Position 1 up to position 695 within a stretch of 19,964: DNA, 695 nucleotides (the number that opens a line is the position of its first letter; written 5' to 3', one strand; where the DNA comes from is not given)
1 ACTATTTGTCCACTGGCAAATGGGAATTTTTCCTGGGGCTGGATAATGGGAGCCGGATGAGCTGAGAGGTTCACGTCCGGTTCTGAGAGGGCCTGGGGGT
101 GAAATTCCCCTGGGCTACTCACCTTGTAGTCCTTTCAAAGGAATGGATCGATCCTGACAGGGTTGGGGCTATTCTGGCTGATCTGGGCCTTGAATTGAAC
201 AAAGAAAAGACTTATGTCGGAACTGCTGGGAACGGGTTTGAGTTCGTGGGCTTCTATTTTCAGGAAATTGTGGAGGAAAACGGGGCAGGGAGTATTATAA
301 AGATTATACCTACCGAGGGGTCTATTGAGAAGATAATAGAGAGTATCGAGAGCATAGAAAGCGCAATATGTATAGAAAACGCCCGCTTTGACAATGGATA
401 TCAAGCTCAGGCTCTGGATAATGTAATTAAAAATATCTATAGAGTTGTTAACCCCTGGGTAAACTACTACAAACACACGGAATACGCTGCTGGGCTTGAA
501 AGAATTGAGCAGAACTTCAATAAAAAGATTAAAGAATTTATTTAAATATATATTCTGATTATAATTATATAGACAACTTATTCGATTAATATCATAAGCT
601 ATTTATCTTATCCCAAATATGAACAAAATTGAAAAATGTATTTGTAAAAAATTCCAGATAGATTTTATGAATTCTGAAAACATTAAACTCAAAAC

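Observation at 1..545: A group II intron sits in the YADD box of a reverse transcriptase gene that directly precedes cas6 and a type III operon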

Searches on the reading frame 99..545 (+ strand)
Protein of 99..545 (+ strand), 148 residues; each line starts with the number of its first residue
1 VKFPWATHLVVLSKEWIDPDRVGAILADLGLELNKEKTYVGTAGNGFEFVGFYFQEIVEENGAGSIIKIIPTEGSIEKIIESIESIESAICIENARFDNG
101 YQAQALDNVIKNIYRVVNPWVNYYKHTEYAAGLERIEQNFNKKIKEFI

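Call 7: search_protein_families(library=pfam, proteins=[window:123-545:+], max_evalue=0.01)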
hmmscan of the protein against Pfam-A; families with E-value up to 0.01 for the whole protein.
window:123-545:+ (140 aa): 1 family
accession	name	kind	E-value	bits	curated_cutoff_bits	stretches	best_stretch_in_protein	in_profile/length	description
PF08388.16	GIIM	-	0.00017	21.9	23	1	94-137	17-60/80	Group II intron, maturase-specific domain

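Call 11: find_encoding_contigs(protein=window:99-545:+, flank=10000, max_places=6)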
Protein window:99-545:+ (148 aa): no gene with exactly this product is on record in the collection.

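Call 12: find_homologous_proteins(query=window:123-542:+)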
Query window:123-542:+ (140 aa): 22 proteins with E <= 0.001 among 53 candidates.
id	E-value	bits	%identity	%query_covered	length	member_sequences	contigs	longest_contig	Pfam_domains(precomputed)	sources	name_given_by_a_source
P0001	8.9e-86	302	100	100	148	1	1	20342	-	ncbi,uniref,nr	ncbi:MAG: hypothetical protein PHF18_16640 [Methanosarcina sp.]|uniref:hypothetical protein n=1 Tax=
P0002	1.9e-55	204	66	99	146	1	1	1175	-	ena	-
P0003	1.5e-54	201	69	100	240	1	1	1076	PF00078.33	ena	-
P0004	6.2e-54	199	69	100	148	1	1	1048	-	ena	-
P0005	4.5e-53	196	68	99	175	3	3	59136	-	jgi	-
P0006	2.5e-52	194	66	100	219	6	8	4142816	PF00078.33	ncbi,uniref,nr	ncbi:reverse transcriptase domain-containing protein [Methanosarcina mazei]|uniref:reverse transcrip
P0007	2.3e-51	191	68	100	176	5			PF00078.33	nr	nr:reverse transcriptase domain-containing protein [Methanosarcina spelaei]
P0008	3.6e-51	190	67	100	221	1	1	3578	PF00078.33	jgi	jgi:RNA-directed DNA polymerase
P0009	5.2e-51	190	68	99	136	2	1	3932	-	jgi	-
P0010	1.9e-46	175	62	100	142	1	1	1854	-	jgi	jgi:RNA-directed DNA polymerase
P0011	6.6e-44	167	61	100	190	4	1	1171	PF00078.33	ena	-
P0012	2.4e-37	146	56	99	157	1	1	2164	-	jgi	jgi:RNA-directed DNA polymerase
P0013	4.5e-35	138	87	55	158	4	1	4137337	PF00078.33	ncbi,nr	ncbi:hypothetical protein MSWHS_2614 [Methanosarcina sp. WWM596]|nr:hypothetical protein MSWHS_2614 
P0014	2.2e-33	133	66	74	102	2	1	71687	-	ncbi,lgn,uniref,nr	ncbi:group II intron maturase-specific domain-containing protein [Methanosarcina barkeri]|uniref:gro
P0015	2.8e-31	126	67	64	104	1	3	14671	-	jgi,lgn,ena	-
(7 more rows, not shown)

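Call 14: find_encoding_contigs(protein=P0001, flank=10000)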
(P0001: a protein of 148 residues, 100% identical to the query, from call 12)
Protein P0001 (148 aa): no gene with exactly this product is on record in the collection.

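Call 15: find_encoding_contigs(protein=P0006, flank=10000, max_places=4)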
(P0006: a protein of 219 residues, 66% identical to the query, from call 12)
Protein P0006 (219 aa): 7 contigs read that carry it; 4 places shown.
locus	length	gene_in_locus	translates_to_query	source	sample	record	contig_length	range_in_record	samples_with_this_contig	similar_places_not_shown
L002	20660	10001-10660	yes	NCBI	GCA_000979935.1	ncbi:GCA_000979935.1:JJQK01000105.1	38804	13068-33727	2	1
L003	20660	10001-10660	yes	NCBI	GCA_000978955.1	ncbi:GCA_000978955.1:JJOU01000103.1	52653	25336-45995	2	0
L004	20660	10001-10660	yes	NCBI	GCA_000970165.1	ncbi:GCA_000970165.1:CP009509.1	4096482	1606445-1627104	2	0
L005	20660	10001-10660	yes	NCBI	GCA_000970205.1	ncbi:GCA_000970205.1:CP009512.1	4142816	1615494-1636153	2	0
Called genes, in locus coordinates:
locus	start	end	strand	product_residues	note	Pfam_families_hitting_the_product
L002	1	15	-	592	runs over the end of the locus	PF00496:SBP_bac_5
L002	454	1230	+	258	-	PF14268:YoaP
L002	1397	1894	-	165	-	-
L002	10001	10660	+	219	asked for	PF00078:RVT_1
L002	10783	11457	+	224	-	PF17955:Cas6b_N, PF17262:Cas6b_C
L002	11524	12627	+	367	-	PF03787:RAMPs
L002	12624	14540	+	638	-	PF12469:Cmr2_N, PF22335:Cas10-Cmr2_palm2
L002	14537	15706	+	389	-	PF09700:Cas_Cmr3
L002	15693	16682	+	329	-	PF03787:RAMPs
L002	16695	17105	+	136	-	PF09701:Cas_Cmr5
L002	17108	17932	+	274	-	PF03787:RAMPs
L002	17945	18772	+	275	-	PF09651:Cas_APE2256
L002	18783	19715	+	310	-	-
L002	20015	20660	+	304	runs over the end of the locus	PF02810:SEC-C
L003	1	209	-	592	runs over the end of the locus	PF00496:SBP_bac_5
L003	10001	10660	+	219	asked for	PF00078:RVT_1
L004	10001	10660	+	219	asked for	PF00078:RVT_1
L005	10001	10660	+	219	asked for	PF00078:RVT_1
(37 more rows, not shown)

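Call 16: find_encoding_contigs(protein=P0013, flank=10000, max_places=3)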
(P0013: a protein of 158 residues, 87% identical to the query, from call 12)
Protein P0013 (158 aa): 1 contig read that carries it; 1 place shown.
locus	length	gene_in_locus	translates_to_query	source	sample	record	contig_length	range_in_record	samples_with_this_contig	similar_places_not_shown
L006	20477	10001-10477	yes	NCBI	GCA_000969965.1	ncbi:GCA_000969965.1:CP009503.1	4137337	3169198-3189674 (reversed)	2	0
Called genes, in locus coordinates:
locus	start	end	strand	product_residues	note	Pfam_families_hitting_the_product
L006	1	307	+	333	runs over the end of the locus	PF01905:DevR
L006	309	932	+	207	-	-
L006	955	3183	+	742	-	PF04851:ResIII (weak), PF00270:DEAD, PF00271:Helicase_C, PF22590:Cas3-like_C_2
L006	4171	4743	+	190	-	PF07929:PRiA4_ORF3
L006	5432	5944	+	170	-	PF09988:DUF2227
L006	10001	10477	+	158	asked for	PF00078:RVT_1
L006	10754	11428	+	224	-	PF17955:Cas6b_N, PF17262:Cas6b_C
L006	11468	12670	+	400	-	PF23400:CARF_Card1, PF09002:Card1_endonuc (faint)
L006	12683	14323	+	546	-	PF18211:Csm1_B (faint), PF22335:Cas10-Cmr2_palm2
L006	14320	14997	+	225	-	PF03787:RAMPs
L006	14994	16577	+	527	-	-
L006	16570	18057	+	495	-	PF03787:RAMPs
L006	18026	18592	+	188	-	PF27799:CRISPR-assoc_Csx19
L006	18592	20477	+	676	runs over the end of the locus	PF03787:RAMPs (faint)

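Call 17: find_encoding_contigs(protein=P0005, flank=10000, max_places=3)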
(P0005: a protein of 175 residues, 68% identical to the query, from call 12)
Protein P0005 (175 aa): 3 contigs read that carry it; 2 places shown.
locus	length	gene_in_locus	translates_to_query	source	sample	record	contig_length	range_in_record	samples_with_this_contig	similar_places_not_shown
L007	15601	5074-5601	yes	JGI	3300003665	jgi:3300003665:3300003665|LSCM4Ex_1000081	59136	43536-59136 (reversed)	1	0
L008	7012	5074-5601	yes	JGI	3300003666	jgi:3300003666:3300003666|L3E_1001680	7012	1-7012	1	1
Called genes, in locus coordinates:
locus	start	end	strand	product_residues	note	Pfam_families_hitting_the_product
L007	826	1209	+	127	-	-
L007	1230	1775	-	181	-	PF01609:DDE_Tnp_1, PF13586:DDE_Tnp_1_2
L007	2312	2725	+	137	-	PF11225:DUF3024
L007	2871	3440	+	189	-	PF07929:PRiA4_ORF3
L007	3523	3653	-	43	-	-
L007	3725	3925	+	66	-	-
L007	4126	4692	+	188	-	PF07929:PRiA4_ORF3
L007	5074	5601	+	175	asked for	-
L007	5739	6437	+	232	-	PF17955:Cas6b_N, PF17262:Cas6b_C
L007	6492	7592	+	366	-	PF03787:RAMPs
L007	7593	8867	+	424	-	PF03787:RAMPs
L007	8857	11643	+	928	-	-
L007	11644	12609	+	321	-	PF03787:RAMPs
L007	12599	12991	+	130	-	-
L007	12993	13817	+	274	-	PF03787:RAMPs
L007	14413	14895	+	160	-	PF20603:Bact_hydrolase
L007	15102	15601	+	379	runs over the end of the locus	PF02390:Methyltransf_4 (weak), PF09445:Methyltransf_15, PF13847:Methyltransf_31, PF08241:Methyltransf_11 (weak), PF13649:Methyltransf_25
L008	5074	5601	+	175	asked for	-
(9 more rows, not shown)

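Call 29: search_protein_representatives(alignment_id=A1)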
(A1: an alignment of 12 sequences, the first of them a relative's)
Query: 12 sequences, 176 profile positions. Proteins with E-value up to 0.001 (for the whole library): 1003; up to 1e-10: 31; up to 1e-30: 6. The best 150 are listed.
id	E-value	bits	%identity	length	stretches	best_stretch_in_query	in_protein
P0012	7.9e-57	208.1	-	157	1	34-174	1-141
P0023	8.5e-45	168.9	-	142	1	9-99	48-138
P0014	1.6e-44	168.0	-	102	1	76-176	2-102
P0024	4.4e-41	156.8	-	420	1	1-175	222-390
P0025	9.5e-41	155.7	-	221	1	1-176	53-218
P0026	4.4e-38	147.0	-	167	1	22-176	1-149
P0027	3.9e-23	98.4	-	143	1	9-66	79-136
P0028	8.4e-22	94.0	-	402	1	1-175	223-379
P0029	3.0e-21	92.2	-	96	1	80-176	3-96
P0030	2.5e-19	86.0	-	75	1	61-131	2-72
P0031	1.5e-16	76.9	-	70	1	119-175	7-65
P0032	1.8e-15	73.4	-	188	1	32-175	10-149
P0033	7.9e-15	71.3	-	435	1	1-174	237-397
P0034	1.4e-14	70.5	-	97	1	130-174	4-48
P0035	5.2e-14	68.6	-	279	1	1-175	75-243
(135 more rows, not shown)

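Call 37: find_homologous_proteins(query=P0024)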
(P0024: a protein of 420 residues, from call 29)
Query P0024 (420 aa): 4222 proteins with E <= 0.001 among 7697 candidates; the best 120 are listed.
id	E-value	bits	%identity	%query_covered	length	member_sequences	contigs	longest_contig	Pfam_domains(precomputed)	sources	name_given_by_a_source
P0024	1.7e-285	964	100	100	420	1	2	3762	PF00078.33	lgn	-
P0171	2.1e-160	552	61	93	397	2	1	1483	PF00078.33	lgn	-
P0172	7.0e-158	544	62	93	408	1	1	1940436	PF00078.33,PF08388.17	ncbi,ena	-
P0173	1.1e-157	543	62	93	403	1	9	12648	PF00078.33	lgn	-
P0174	3.2e-153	529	62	91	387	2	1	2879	PF00078.33,PF08388.17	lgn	-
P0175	4.1e-125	436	52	91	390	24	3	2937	PF00078.33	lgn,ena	-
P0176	1.3e-124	434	49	95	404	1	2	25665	PF00078.33,PF08388.17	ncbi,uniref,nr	ncbi:reverse transcriptase/maturase family protein [Methanosalsum natronophilum]|uniref:Reverse tran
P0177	1.7e-124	434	52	91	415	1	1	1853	PF00078.33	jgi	jgi:RNA-directed DNA polymerase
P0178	1.2e-123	431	53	92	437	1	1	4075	PF00078.33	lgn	-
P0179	1.3e-123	431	52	91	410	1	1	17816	PF00078.33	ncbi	-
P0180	8.8e-123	428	52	91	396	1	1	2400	PF00078.33,PF08388.17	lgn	-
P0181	1.4e-122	428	52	91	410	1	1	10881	PF00078.33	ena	-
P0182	4.0e-122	426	52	91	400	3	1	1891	PF00078.33,PF08388.17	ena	-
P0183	4.0e-122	426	51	91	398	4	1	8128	PF00078.33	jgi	-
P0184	7.2e-122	425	52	93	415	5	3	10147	PF00078.33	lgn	-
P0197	6.0e-111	389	45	93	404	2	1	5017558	PF00078.33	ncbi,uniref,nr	ncbi:hypothetical protein MSSIT_1873 [Methanosarcina siciliae T4/M]|uniref:Reverse transcriptase dom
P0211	1.1e-102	362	48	85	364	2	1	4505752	PF00078.33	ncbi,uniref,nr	ncbi:reverse transcriptase domain-containing protein [Methanosarcina vacuolata]|uniref:reverse trans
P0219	3.8e-99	351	44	85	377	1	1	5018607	PF00078.33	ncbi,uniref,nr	ncbi:hypothetical protein MSHOH_1962 [Methanosarcina horonobensis HB-1 = JCM 15518]|uniref:Reverse t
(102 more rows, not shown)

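Call 38: find_encoding_contigs(protein=P0003, flank=10000, max_places=3)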
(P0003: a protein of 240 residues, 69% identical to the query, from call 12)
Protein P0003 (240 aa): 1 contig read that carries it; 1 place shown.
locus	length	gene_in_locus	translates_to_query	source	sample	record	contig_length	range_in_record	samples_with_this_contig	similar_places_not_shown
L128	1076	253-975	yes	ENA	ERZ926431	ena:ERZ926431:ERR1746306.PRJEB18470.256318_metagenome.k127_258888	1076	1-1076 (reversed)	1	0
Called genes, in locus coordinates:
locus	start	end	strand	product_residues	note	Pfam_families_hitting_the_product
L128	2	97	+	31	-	?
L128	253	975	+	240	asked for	PF00078:RVT_1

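Call 41: find_encoding_contigs(protein=P0197, flank=8000, max_places=2)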
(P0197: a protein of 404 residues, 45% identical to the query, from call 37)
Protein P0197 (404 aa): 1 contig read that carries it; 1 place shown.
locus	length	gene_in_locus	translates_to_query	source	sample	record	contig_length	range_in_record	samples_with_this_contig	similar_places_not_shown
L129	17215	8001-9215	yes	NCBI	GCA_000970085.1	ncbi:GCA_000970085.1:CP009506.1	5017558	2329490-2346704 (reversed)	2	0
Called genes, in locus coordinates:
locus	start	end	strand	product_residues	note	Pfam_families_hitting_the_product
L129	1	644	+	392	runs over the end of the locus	PF01637:ATPase_2, PF13191:AAA_16, PF13173:AAA_14 (faint), PF13401:AAA_22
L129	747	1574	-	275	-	PF00512:HisKA, PF02518:HATPase_c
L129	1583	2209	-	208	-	PF01810:LysE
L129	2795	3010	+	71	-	-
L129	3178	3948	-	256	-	PF19810:HFX_2341_N, PF22662:Csa3_N (faint)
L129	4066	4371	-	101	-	PF09827:CRISPR_Cas2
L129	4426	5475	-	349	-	PF01867:Cas_Cas1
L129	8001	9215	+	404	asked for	PF00078:RVT_1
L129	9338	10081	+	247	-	PF17955:Cas6b_N, PF17262:Cas6b_C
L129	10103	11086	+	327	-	PF03787:RAMPs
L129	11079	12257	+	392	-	PF03787:RAMPs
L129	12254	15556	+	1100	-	-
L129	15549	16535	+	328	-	PF03787:RAMPs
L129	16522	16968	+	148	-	-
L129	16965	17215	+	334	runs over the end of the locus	PF03787:RAMPs (faint)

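Call 42: find_encoding_contigs(protein=P0219, flank=8000, max_places=2)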
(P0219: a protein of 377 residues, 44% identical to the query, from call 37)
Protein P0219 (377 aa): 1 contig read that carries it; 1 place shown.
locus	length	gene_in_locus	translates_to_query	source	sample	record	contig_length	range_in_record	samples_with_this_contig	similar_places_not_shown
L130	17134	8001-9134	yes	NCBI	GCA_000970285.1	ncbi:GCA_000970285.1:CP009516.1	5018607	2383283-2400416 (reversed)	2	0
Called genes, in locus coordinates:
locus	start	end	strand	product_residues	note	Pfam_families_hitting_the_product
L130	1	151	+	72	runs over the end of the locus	-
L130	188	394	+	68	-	PF02661:Fic (weak)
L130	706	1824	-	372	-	-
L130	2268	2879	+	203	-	-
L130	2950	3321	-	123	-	-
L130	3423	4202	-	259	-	PF19810:HFX_2341_N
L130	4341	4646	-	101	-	PF09827:CRISPR_Cas2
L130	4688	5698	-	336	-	PF01867:Cas_Cas1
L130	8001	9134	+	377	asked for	PF00078:RVT_1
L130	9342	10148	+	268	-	-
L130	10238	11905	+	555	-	PF22335:Cas10-Cmr2_palm2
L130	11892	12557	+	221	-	PF03787:RAMPs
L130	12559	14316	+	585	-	-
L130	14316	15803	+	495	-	PF03787:RAMPs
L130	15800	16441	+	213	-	PF27799:CRISPR-assoc_Csx19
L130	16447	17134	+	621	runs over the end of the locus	PF03787:RAMPs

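Call 43: find_encoding_contigs(protein=P0211, flank=8000, max_places=2)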
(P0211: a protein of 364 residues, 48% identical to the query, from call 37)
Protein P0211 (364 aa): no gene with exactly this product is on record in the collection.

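Call 66: find_encoding_contigs(protein=P0002, flank=10000, max_places=3)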
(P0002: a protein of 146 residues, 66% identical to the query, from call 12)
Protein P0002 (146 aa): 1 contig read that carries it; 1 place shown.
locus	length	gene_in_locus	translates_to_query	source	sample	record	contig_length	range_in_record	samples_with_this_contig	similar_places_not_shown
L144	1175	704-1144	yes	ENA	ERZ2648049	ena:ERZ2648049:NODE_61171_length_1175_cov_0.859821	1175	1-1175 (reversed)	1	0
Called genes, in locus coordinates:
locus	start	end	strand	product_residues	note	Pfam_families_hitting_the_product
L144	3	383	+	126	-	?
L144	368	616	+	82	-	PF00078:RVT_1 (weak)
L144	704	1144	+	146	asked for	-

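Call 80: list_cluster_members(proteins=[P0289, P0290, P0291, P0292, P0001])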
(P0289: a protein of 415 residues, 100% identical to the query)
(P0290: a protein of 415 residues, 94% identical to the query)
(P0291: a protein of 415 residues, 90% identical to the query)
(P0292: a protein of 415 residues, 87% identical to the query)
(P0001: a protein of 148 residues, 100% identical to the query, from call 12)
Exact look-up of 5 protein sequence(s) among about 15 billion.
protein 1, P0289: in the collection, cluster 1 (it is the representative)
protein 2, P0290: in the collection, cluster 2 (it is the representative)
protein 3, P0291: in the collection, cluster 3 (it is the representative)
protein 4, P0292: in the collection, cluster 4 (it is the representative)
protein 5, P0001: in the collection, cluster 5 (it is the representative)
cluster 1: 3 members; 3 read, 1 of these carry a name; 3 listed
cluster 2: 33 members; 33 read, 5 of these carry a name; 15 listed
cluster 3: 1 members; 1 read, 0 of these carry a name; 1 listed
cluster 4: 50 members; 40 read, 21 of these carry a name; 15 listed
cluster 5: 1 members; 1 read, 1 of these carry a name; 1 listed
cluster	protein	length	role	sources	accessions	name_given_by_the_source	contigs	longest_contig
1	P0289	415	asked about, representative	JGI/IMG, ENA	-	-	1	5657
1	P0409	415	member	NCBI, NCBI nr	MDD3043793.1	MAG: group II intron reverse transcriptase/maturase [Methanosarcinaceae archaeon] | group II intron reverse transcriptase/maturase [Methanosarcinaceae archaeon]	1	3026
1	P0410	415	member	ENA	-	-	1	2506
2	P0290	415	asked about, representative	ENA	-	-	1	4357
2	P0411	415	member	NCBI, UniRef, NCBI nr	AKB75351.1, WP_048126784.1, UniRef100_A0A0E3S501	Mobile element protein [Methanosarcina lacustris Z-7289] | Mobile element protein n=1 Tax=Methanosarcina lacustris Z-7289 TaxID=1434111 ... | group II intron reverse transcriptase/maturase [Methanosarcina lacustris]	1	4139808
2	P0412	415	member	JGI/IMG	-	RNA-directed DNA polymerase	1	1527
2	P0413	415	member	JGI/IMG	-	RNA-directed DNA polymerase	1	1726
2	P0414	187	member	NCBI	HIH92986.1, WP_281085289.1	TPA: group II intron reverse transcriptase/maturase, partial [Methanosarcina acetivorans]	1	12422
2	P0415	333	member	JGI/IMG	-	RNA-directed DNA polymerase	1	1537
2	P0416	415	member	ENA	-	-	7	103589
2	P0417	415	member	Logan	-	-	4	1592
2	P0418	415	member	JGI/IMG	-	-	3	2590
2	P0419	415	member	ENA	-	-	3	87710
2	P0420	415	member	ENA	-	-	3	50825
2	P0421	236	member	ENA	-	-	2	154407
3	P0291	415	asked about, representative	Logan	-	-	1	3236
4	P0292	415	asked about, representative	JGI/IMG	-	RNA-directed DNA polymerase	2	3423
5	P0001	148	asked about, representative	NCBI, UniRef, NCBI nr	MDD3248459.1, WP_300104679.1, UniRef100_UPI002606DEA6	MAG: hypothetical protein PHF18_16640 [Methanosarcina sp.] | hypothetical protein n=1 Tax=Methanosarcina sp. TaxID=2213 RepID=UPI002606DEA6 | hypothetical protein [Methanosarcina sp.]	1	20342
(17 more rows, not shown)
